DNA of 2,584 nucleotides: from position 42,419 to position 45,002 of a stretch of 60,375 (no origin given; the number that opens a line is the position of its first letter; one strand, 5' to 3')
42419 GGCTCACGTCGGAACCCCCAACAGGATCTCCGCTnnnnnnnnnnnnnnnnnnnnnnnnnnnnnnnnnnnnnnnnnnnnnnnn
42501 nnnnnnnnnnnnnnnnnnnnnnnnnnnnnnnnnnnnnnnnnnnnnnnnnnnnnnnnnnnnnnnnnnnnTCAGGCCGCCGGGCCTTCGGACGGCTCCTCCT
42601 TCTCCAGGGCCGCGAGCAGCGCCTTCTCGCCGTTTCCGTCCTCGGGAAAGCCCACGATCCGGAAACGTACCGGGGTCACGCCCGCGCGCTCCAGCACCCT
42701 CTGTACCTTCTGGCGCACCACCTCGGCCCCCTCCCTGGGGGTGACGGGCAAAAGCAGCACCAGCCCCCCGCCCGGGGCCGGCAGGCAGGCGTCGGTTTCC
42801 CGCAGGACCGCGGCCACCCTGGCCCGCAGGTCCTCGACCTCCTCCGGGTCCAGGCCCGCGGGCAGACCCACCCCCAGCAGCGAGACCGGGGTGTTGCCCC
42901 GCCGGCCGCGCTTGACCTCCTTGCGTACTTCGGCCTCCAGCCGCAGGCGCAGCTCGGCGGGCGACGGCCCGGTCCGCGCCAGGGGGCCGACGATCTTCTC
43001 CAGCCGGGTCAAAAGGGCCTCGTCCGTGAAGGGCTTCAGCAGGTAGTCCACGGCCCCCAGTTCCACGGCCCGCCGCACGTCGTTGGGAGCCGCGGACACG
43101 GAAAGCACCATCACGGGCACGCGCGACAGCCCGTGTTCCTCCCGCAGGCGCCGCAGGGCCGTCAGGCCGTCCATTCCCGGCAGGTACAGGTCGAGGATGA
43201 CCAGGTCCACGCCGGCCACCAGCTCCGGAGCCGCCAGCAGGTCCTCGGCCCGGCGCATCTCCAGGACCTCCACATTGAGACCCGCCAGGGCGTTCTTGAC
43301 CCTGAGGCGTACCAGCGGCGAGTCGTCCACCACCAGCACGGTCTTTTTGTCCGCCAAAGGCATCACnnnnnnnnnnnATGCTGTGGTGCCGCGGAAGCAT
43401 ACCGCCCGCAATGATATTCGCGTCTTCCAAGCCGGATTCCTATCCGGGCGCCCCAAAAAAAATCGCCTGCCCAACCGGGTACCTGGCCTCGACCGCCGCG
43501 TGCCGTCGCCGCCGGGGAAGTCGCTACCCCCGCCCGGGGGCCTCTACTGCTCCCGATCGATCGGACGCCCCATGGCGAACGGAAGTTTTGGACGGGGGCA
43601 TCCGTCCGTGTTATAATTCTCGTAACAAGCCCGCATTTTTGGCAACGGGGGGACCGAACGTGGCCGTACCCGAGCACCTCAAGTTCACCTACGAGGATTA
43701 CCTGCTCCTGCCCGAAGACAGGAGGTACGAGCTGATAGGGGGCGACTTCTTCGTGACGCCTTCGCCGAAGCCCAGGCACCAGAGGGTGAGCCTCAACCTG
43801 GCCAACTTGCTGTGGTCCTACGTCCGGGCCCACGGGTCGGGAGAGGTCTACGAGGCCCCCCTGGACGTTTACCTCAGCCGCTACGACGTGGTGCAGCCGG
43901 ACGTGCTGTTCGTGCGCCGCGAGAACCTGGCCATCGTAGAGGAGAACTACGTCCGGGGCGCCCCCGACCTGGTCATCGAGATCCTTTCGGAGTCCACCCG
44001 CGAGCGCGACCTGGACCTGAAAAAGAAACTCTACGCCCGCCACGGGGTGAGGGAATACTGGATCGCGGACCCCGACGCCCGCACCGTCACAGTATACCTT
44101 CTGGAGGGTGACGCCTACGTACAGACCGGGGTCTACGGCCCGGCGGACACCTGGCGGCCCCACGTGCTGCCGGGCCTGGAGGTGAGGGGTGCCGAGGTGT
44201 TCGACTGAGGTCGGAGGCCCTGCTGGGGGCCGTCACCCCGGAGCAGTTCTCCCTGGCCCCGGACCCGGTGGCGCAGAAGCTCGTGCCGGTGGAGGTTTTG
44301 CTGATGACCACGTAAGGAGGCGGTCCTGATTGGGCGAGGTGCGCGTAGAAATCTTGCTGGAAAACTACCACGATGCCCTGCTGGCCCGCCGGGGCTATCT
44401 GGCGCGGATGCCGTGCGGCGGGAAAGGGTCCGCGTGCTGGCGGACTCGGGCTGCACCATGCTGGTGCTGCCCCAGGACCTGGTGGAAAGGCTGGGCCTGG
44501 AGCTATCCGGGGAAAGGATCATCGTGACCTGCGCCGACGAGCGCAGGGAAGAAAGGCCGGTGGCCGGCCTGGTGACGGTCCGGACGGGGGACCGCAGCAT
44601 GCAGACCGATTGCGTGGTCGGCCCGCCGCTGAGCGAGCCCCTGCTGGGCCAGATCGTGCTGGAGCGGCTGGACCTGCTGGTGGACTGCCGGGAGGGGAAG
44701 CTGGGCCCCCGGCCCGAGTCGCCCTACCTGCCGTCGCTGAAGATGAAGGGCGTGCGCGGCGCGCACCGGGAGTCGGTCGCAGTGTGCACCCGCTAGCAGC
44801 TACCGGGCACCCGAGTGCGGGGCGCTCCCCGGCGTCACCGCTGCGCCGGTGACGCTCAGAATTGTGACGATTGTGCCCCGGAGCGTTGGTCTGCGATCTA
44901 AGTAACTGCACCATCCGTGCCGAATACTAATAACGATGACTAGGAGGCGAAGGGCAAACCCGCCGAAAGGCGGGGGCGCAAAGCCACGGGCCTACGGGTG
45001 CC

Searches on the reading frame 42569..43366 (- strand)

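Call 45: search_protein_families(library=pfam, proteins=[window:42569-43366:-], max_evalue=0.01)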
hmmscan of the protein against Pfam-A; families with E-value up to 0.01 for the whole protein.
window:42569-43366:- (265 aa): 1 family
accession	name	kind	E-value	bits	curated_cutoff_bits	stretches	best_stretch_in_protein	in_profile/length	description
PF00072.30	Response_reg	-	2.2e-24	86.2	30.2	1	10-122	1-110/111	Response regulator receiver domain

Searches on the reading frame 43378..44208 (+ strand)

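Call 45: search_protein_families(library=pfam, proteins=[window:43378-44208:+], max_evalue=0.01)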
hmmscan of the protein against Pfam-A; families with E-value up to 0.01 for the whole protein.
window:43378-44208:+ (276 aa): 1 family
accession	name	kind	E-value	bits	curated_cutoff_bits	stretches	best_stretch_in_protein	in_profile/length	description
PF05685.18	Uma2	-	5.2e-41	140.4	27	1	106-268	2-168/172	Putative restriction endonuclease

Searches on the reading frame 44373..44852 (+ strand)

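Call 11: search_protein_families(library=pfam, proteins=[window:44373-44852:+], max_evalue=0.001)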
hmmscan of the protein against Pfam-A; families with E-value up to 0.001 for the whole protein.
window:44373-44852:+ (159 aa): 0 families

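Call 45: search_protein_families(library=pfam, proteins=[window:44413-44796:+], max_evalue=0.01)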
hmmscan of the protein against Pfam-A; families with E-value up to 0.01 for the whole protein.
window:44413-44796:+ (127 aa): 2 families
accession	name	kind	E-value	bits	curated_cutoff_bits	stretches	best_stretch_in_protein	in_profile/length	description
PF13650.11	Asp_protease_2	-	2.9e-09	37.9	24.3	1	5-80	9-88/90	Aspartyl protease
PF13975.11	gag-asp_proteas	-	2.4e-08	34.9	28.2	1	4-85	8-92/92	gag-polyprotein putative aspartyl protease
